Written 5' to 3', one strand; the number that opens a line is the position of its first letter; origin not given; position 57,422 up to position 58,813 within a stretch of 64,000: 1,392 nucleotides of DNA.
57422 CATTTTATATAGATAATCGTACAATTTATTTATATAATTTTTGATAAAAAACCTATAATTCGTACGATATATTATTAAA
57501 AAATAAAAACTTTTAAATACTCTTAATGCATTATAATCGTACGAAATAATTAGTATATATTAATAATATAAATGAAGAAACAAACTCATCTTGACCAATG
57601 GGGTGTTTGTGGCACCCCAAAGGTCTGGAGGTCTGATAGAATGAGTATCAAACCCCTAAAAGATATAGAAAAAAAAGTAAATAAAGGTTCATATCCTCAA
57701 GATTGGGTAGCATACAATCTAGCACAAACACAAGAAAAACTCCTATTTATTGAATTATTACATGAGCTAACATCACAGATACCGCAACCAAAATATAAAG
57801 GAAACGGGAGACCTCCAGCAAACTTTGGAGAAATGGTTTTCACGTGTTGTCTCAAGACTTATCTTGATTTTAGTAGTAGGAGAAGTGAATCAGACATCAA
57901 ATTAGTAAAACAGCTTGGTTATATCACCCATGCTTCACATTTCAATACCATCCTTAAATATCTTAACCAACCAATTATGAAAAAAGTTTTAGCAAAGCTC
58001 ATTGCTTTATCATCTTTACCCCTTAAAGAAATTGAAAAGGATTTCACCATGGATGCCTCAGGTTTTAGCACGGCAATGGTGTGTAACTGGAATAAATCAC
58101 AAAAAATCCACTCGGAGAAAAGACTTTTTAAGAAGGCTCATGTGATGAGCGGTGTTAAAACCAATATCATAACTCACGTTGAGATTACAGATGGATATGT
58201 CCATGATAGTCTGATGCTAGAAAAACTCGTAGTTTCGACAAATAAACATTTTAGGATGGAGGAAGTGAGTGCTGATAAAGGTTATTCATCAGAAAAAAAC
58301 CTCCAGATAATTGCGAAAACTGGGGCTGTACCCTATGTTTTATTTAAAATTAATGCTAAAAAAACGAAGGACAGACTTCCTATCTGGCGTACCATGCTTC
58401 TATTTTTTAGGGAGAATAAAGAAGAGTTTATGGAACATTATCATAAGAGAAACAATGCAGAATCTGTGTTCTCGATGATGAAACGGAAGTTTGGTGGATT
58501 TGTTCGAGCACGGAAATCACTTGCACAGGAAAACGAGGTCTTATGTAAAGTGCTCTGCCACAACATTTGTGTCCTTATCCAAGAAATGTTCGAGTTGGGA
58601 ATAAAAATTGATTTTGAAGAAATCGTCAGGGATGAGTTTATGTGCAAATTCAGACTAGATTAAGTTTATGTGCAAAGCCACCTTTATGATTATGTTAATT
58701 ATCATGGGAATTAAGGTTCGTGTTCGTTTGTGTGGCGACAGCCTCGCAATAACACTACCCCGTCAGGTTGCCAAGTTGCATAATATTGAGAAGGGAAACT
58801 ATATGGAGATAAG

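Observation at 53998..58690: Candidate transposon-like region bounded by inverted 13-mers, carrying a DDE transposase plus secreted-protein cargo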

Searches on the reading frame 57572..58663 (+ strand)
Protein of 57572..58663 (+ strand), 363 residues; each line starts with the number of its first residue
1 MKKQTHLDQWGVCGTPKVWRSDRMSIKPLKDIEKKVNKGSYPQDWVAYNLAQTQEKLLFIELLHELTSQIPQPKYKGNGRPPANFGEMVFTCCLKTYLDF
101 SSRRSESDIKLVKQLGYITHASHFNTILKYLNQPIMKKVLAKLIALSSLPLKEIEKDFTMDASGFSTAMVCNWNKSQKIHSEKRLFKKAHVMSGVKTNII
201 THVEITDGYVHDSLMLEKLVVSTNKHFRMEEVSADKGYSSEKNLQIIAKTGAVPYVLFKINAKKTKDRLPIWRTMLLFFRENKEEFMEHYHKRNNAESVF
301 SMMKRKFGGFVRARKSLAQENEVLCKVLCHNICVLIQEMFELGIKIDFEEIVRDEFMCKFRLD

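Call 5: search_protein_families(library=pfam, proteins=[window:57572-58663:+], max_evalue=0.01)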
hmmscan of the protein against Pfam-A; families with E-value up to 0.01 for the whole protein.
window:57572-58663:+ (363 aa): 2 families
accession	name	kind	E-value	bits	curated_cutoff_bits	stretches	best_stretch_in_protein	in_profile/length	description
PF01609.27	DDE_Tnp_1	-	2.7e-14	53.8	23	1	176-332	25-200/200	Transposase DDE domain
PF13359.12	DDE_Tnp_4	-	0.0032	17.6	24.8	1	198-327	41-149/158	DDE superfamily endonuclease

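Call 6: find_homologous_proteins(query=window:57572-58663:+)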
Query window:57572-58663:+ (363 aa): 4279 proteins with E <= 0.001 among 5970 candidates; the best 120 are listed.
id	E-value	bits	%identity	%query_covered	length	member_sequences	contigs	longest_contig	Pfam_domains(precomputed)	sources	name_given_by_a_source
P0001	3.4e-225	765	100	94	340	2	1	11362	PF01609.28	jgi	-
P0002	4.4e-184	630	82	93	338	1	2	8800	PF01609.28,PF13359.13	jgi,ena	-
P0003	2.2e-166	572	71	99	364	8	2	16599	PF01609.28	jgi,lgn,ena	-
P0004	6.8e-161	554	77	89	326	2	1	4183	PF01609.28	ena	-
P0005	5.0e-159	547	66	99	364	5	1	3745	PF01609.28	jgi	jgi:transposase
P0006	9.4e-156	537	72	89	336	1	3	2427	PF01609.28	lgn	-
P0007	9.6e-156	537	67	98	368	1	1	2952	PF01609.28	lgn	-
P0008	2.4e-155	535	72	90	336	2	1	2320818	PF01609.28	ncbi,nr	ncbi:MAG: transposase [Thermoplasmatales archaeon]|nr:MAG: transposase [Thermoplasmatales archaeon]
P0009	2.6e-155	535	67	95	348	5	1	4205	PF01609.28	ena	-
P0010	3.1e-155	535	70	88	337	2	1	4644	PF01609.28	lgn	-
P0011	7.3e-155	534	71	93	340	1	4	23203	PF01609.28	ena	-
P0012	1.5e-154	533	65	99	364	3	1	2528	PF01609.28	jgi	jgi:transposase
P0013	2.0e-154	532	69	90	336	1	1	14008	PF01609.28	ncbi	-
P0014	8.3e-154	530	69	91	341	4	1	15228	PF01609.28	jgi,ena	-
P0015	2.8e-152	525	65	98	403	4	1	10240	PF01609.28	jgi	jgi:transposase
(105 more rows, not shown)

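Call 8: find_encoding_contigs(protein=P0001, flank=8000)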
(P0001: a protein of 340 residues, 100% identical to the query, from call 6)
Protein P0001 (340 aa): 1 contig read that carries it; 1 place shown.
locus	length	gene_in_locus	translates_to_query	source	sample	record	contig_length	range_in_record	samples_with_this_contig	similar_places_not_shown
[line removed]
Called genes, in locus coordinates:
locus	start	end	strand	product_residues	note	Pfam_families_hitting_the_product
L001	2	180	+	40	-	?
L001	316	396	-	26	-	-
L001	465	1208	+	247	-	-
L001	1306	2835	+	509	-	-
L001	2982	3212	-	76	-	-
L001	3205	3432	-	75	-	-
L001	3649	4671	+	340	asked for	PF01609:DDE_Tnp_1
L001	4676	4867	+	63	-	PF04014:MazE_antitoxin (weak)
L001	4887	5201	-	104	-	PF01906:YbjQ_1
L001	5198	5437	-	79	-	-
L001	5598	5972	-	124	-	-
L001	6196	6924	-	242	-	PF00963:Cohesin, PF00404:Dockerin_1 (weak)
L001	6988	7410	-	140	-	-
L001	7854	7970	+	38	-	-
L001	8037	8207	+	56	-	-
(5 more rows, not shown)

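Call 9: find_encoding_contigs(protein=P0002, flank=8000)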
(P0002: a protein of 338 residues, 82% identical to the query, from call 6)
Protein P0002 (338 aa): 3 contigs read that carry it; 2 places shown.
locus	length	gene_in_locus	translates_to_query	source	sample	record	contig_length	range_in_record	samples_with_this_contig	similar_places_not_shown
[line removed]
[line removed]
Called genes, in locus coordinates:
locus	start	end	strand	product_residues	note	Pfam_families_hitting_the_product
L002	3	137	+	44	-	?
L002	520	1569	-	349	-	PF02661:Fic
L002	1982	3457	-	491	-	PF24883:NPHP3_N (faint), PF13173:AAA_14, PF13635:DUF4143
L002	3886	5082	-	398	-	PF01420:Methylase_S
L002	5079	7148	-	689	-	PF02384:N6_Mtase, PF01170:UPF0020 (weak), PF20473:MmeI_Mtase (weak), PF07669:Eco57I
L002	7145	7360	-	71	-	-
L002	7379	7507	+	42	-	-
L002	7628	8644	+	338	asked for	PF01609:DDE_Tnp_1, PF13359:DDE_Tnp_4 (faint)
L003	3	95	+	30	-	?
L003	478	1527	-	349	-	PF02661:Fic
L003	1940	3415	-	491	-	PF24883:NPHP3_N (faint), PF13173:AAA_14, PF13635:DUF4143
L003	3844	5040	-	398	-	PF01420:Methylase_S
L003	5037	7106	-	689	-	PF02384:N6_Mtase, PF01170:UPF0020 (weak), PF20473:MmeI_Mtase (weak), PF07669:Eco57I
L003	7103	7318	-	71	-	-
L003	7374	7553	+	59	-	-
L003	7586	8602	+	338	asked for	PF01609:DDE_Tnp_1, PF13359:DDE_Tnp_4 (faint)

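Call 17: find_related_loci(query=A1, collection=genome_contigs, flank=10000)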
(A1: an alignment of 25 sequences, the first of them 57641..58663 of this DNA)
Query A1 (340 aa) in genome_contigs; peptide patterns used: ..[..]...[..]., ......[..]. (x = any residue, [..] = any of these).
328 stretches matched a pattern; 233 encode a relative of the query (tblastn E <= 1e-3); the best 80 are kept; 80 distinct loci.
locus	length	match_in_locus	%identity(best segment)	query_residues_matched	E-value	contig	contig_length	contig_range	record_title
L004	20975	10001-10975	72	15-339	2e-161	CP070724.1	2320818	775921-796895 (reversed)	MAG: Thermoplasmatales archaeon isolate bin45 chromosome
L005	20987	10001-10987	67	10-338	7e-158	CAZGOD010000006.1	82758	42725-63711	MAG TPA_asm: uncultured Thermoplasmatales archaeon isolate SRP214966_co4_455 genome assembly, contig: NODE_108_length_82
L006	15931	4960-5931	70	17-339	8e-157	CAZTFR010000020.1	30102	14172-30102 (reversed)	MAG TPA_asm: uncultured Thermoplasmatales archaeon isolate SRP141376_co1_12 genome assembly, contig: NODE_3534_length_30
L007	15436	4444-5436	64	7-339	9e-155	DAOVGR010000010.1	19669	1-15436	MAG TPA_asm: Thermoplasmatales archaeon isolate CSMAG_1140 CSMAG_1140_k141_1033829_length_19669_cov_11.0000, whole genom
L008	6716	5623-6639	67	1-339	7e-153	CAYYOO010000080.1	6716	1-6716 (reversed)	MAG TPA_asm: uncultured Thermoplasmatales archaeon isolate SRP332253_co2_45 genome assembly, contig: NODE_12200_length_6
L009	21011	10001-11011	67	1-336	8e-149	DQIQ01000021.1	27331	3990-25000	MAG TPA_asm: Thermoplasmata archaeon isolate 3300003432D scaffold_20, whole genome shotgun sequence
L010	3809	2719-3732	60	1-339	2e-145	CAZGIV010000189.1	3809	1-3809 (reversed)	MAG TPA_asm: uncultured Thermoplasmatales archaeon isolate binchicken_co94_67 genome assembly, contig: NODE_39364_length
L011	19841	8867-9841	58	15-339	2e-134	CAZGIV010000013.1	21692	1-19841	MAG TPA_asm: uncultured Thermoplasmatales archaeon isolate binchicken_co94_67 genome assembly, contig: NODE_3305_length_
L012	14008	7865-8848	69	13-339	1e-160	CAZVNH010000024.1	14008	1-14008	MAG TPA_asm: uncultured Thermoplasmatales archaeon isolate binchicken_co338_5 genome assembly, contig: NODE_1012_length_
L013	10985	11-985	58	15-339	1e-132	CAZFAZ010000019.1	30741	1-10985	MAG TPA_asm: uncultured Thermoplasmatales archaeon isolate SRP067234_co1_271 genome assembly, contig: k99_91451, whole g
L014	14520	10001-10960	57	17-336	2e-120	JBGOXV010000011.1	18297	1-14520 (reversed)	MAG: Thermoplasmata archaeon isolate OBJ_0618_130150_59 k141_6603093_length_18297_cov_14.3505, whole genome shotgun sequ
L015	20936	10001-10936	53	17-328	3e-109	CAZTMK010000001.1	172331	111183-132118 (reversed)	MAG TPA_asm: uncultured Thermoplasmatales archaeon isolate SRP323688_co1_285 genome assembly, contig: NODE_162_length_17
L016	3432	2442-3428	48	17-336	1e-94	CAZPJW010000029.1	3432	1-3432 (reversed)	MAG TPA_asm: Candidatus Woesearchaeota archaeon isolate binchicken_co141_105 genome assembly, contig: NODE_86683_length_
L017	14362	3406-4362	45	9-326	1e-92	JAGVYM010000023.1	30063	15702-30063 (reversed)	Candidatus Woesearchaeota archaeon isolate RIFCSPLOWO2_01_FULL_45_21 rifcsplowo2_01_scaffold_13786, whole genome shotgun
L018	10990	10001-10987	46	17-336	9e-93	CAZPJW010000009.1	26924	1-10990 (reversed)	MAG TPA_asm: Candidatus Woesearchaeota archaeon isolate binchicken_co141_105 genome assembly, contig: NODE_7970_length_2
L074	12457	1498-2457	43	12-325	5e-81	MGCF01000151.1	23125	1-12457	MAG: Candidatus Rokubacteria bacterium RIFCSPLOWO2_02_FULL_73_56 rifcsplowo2_02_scaffold_6003, whole genome shotgun sequ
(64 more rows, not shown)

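Call 18: search_protein_families(library=ncbifam, proteins=[window:57641-58663:+], max_evalue=0.01)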
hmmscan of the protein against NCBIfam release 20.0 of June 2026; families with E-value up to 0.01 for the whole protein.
window:57641-58663:+ (340 aa): 9 families
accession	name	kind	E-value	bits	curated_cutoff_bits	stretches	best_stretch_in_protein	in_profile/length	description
NF033579.1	transpos_IS5_2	equivalog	4.5e-36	124.8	140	1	22-309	3-287/289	IS5 family transposase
NF033551.1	transpos_IS1182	equivalog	9.4e-15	54.5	270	1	165-239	269-343/488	IS1182 family transposase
NF033581.1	transpos_IS5_4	equivalog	7.9e-14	51.7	140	1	51-296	24-270/285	IS5 family transposase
NF033593.1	transpos_ISNCY_1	equivalog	1.1e-13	50.7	325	1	172-313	309-443/444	ISNCY family transposase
NF033580.1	transpos_IS5_3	equivalog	8.6e-07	28.7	110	1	152-282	115-230/258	IS5 family transposase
NF033592.1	transpos_IS4_1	equivalog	1.2e-06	27.9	115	1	106-233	74-202/332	IS4 family transposase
NF033520.1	transpos_IS982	equivalog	1.2e-05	25.1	130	1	173-310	122-242/243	IS982 family transposase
NF033578.1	transpos_IS5_1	equivalog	1.9e-05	23.9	275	1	165-312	285-416/419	IS5 family transposase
NF033559.2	transpos_IS1634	equivalog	0.0071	15.4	100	0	176-233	178-236/483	IS1634 family transposase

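Call 23: find_related_loci(query=A1, collection=metagenome_contigs, flank=10000)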
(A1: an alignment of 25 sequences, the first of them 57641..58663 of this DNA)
Query A1 (340 aa) in metagenome_contigs; peptide patterns used: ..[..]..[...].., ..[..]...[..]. (x = any residue, [..] = any of these).
599 stretches matched a pattern (row limit reached: there are more); 399 encode a relative of the query (tblastn E <= 1e-3); the best 80 are kept; 80 distinct loci.
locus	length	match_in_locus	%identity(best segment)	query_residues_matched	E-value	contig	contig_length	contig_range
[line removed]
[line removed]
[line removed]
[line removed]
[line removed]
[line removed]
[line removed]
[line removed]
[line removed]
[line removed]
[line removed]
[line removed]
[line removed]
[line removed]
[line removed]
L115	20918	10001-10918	54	26-327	5e-111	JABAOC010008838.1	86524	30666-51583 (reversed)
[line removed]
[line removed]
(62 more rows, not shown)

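Call 31: search_dna_similar(query=window:57641-58663:+, collection=plasmids, mode=protein, max_rows=25, max_evalue=0.0001)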
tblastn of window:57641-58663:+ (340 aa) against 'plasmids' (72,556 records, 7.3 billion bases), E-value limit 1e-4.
Records with a match: 17; places in all: 17; records where one place covers at least 80% of the query: 0.
Best place of each record, by identity: <60% 17.
By first word of the organism name: Roseomonas 6; Halobacterium 2; Methanomethylovorans 1; Haloarcula 1; Halomicrobium 1; Haloferacaceae 1; Halorussus 1; Halovenus 1; Acaryochloris 1; Haloterrigena 1; and 1 more.
By predicted mobility (MOB-suite, as given by PLSDB): non-mobilizable 17.
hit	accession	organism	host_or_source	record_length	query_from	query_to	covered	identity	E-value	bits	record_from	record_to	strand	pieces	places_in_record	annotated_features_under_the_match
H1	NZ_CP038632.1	Halobacterium salinarum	cell culture,DSM:3754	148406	47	309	77%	24.3%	6e-6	56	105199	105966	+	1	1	IS5 family transposase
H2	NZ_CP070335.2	Halobacterium sp. BOL4-2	Salt,Salt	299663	47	309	77%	24.3%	6e-6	56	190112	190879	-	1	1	IS5 family transposase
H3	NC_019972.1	Methanomethylovorans hollandica DSM 15978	-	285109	100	309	62%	27.6%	3e-7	60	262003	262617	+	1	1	IS5 family transposase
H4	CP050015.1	Haloarcula sp. JP-L23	-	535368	121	309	56%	26.6%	1e-6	58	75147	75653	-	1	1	IS5 family transposase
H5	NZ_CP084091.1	Halomicrobium urmianum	cell culture,salt lake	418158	121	309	56%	25.4%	2e-5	54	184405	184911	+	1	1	IS5 family transposase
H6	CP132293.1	Haloferacaceae archaeon XH8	cell culture,Pickle salt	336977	122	309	55%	25.5%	9e-6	55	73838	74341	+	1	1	record has no annotation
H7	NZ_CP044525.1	Halorussus halophilus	pure culture,marine solar saltern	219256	137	309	51%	27.1%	2e-5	54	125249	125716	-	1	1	IS5 family transposase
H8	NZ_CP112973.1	Halovenus salina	cell cuture,Isla Bacuta saltern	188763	121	309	56%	24.7%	8e-5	52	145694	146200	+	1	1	IS5 family transposase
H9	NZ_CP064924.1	Acaryochloris marina S15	cell culture,surface of Pikea pinnata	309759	125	320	58%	23.5%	3e-7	60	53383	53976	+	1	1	IS5 family transposase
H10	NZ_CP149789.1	Haloterrigena sp. KLK7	cell culture,salt lake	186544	137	309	51%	25.4%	2e-5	54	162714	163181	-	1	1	none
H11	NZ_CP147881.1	Roseomonas mucosa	cell culture,Styx glacier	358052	122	308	55%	23.0%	8e-5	52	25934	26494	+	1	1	transposase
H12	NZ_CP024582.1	Roseomonas sp. FDAARGOS_362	Homo sapiens,peripheral Blood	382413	122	308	55%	23.0%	8e-5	52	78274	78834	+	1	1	transposase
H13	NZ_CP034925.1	Roseomonas mucosa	Homo sapiens,tissue sample,Clinical, ...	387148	122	308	55%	23.0%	8e-5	52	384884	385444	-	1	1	transposase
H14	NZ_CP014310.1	Burkholderia sp. PAMC 26561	single cell,lichen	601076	135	313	53%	23.8%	1e-5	54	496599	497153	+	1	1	IS5 family transposase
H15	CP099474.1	Roseomonas mucosa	Human skin,single cell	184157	162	314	45%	27.3%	8e-7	58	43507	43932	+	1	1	transposase | DEAD/DEAH box helicase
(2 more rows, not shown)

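Call 43: search_protein_families(library=pfam, alignment_id=A2, max_evalue=0.00001)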
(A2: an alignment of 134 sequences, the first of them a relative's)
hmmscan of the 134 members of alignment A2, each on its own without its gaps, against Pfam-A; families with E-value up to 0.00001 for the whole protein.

A. member 1, L002:523-1569:- (349 aa): 1 family
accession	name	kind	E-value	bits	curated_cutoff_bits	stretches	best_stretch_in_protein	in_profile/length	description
PF02661.23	Fic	-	1.7e-16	61.2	24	1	175-274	2-93/93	Fic/DOC family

B. families by the number of members that match (of 134 scanned): 62 families (the first 25 are shown)
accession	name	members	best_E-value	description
PF02384.22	N6_Mtase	5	3.7e-32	N-6 DNA Methylase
PF01966.28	HD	4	4.3e-15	HD domain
PF01170.24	UPF0020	4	8.2e-11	RMKL-like, methyltransferase domain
PF00145.23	DNA_methylase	3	2.1e-104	C-5 cytosine-specific DNA methylase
PF01555.25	N6_N4_Mtase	3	7.7e-57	DNA methylase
PF07669.17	Eco57I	3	3.6e-39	Eco57I restriction-modification methylase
PF04471.18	Mrr_cat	3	1e-29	Restriction endonuclease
PF05048.19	NosD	3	1.3e-26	Periplasmic copper-binding protein (NosD)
PF20473.4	MmeI_Mtase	3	1.3e-15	MmeI, DNA-methyltransferase domain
PF13229.12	Beta_helix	3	3.2e-12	Right handed beta helix region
PF02086.21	MethyltransfD12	2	1.7e-58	D12 class N6 adenine-specific DNA methyltransferase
PF00082.27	Peptidase_S8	2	1.3e-52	Subtilase family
PF01420.25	Methylase_S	2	2.4e-17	Type I restriction modification DNA specificity domain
PF12705.13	PDDEXK_1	2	8.4e-15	PD-(D/E)XK nuclease superfamily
PF01638.23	HxlR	2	2.4e-10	HxlR-like helix-turn-helix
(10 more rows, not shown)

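Call 54: search_protein_families(library=pfam, proteins=[L140:9578-9826:-, L148:2935-3966:+, L074:251-763:+, L115:8295-9269:-, L093:9588-9800:-, L002:7145-7360:-], max_evalue=1)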
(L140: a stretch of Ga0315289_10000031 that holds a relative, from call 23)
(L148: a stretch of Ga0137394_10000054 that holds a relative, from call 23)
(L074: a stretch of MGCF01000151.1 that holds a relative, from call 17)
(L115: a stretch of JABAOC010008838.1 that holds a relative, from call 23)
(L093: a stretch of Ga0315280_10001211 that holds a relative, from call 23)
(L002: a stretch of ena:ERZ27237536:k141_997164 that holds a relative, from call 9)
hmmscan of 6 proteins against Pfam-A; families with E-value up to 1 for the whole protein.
L140:9578-9826:- (83 aa): 3 families
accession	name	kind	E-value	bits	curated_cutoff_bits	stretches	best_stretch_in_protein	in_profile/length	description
PF04014.23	MazE_antitoxin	-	0.033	14.6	24.7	1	42-73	6-36/48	Antidote-toxin recognition MazE, bacterial antitoxin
PF16483.10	Glyco_hydro_64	-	0.037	13.7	27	1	28-73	54-100/370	Beta-1,3-glucanase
PF12945.12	PilZNR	-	0.047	14.3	23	1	38-73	25-61/85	Flagellar protein YcgR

L148:2935-3966:+ (344 aa): 1 family
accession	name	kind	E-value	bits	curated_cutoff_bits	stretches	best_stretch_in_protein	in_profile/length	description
PF19296.4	RelA_AH_RIS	-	0.0021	18.6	23.8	1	109-195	8-83/185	RelA/SpoT, AH and RIS domains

L074:251-763:+ (171 aa): 2 families
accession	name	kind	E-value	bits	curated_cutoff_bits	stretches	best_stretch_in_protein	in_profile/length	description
PF22798.2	DUF5817_CT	-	0.017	15.4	29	1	124-147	29-52/54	DUF5817, C-terminal domain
PF13338.12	AbiEi_4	-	0.12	13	25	1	107-150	17-49/49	Transcriptional regulator, AbiEi antitoxin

L115:8295-9269:- (325 aa): 4 families
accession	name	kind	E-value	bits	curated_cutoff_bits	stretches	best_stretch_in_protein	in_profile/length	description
PF05048.19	NosD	-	9.4e-15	55.1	23.6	1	90-291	24-210/212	Periplasmic copper-binding protein (NosD)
PF13229.12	Beta_helix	-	2e-09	37.7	25.9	1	86-219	13-134/158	Right handed beta helix region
PF01095.25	Pectinesterase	-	0.00067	18.9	27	1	42-100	4-69/298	Pectinesterase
PF00837.23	T4_deiodinase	-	0.085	12.6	27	0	32-51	206-225/237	Iodothyronine deiodinase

L093:9588-9800:- (71 aa): 3 families
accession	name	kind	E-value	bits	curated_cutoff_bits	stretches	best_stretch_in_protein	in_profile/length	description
PF04014.23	MazE_antitoxin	-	0.0014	19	24.7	1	17-61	5-46/48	Antidote-toxin recognition MazE, bacterial antitoxin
PF15937.10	PrlF_antitoxin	-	0.018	15.6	32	1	17-53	5-40/99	prlF antitoxin for toxin YhaV_toxin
PF24323.1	DUF7494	-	0.077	13.8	27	1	18-69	39-90/117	Domain of unknown function (DUF7494)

L002:7145-7360:- (71 aa): 0 families

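Call 100: search_solved_structures(query=A8, max_evalue=1)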
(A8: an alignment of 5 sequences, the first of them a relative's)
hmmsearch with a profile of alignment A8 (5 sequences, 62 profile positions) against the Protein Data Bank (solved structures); distinct sequences matched with E-value up to 1: 4.
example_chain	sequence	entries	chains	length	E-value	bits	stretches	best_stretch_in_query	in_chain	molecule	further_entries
2l66_A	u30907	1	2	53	0.0037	20.3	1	18-55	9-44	Transcriptional regulator, AbrB family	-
5itj_A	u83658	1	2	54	0.0039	20.2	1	18-55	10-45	AbrB family transcriptional regulator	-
5itm_A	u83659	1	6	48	0.0051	19.8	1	18-50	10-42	AbrB family transcriptional regulator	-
2dhm_A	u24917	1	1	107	0.032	17.3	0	19-34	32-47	Protein bolA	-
